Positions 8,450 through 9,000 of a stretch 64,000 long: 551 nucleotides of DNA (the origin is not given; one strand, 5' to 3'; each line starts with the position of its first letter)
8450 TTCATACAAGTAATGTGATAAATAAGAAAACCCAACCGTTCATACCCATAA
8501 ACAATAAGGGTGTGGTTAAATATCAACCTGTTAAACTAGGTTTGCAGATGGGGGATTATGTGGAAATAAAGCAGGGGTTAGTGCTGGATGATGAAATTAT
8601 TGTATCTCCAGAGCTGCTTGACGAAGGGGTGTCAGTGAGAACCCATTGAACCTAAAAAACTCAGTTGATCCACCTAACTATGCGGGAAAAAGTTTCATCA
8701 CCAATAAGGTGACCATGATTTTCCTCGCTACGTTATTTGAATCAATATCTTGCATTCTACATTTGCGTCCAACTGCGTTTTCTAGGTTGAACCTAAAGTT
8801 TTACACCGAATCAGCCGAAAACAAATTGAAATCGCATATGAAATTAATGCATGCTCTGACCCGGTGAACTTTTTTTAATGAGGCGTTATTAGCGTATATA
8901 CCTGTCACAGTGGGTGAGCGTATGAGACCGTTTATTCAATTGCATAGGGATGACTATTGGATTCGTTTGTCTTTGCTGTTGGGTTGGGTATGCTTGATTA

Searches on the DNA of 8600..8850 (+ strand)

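Call 31: search_dna_similar(query=window:8640-8800:+, collection=plasmids, mode=distant, max_evalue=0.01)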
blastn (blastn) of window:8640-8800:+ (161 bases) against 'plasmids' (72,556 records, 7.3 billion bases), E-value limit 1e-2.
No match.

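Call 36: search_rna_families(source=window, start=8600, end=8850, threshold=evalue, max_evalue=10)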
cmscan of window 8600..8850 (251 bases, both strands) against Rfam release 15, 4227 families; matches with E-value up to 10: 7.
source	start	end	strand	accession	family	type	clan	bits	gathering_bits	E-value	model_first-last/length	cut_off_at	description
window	8680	8732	-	RF01274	sR45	Gene; snRNA; snoRNA; CD-box;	-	15.9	40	0.37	1-55/55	no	Small nucleolar RNA sR45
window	8805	8849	-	RF02150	MESTIT1_3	Gene; lncRNA;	-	14.5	60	0.69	55-99/99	no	MEST intronic transcript 1, antisense RNA conserved region 3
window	8642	8708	-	RF00133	SNORD33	Gene; snRNA; snoRNA; CD-box;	CL00054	14.4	44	8.3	1-85/85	no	Small nucleolar RNA Z195/SNORD33/SNORD32 family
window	8667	8723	-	RF01123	sR35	Gene; snRNA; snoRNA; CD-box;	-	14.1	60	0.28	1-57/57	no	Small nucleolar RNA sR35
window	8668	8714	-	RF00581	SNORD12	Gene; snRNA; snoRNA; CD-box;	CL00044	13.1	43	9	1-90/90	no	Small nucleolar SNORD12/SNORD106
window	8719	8743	-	RF01335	CRISPR-DR22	Gene; CRISPR;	-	12.6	50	4.2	1-36/36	no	CRISPR RNA direct repeat element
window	8648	8670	-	RF02680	PreQ1-III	Cis-reg; riboswitch;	-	12.2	63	4.4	1-23/102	no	PreQ1-III (pre queuosine) riboswitch aptamer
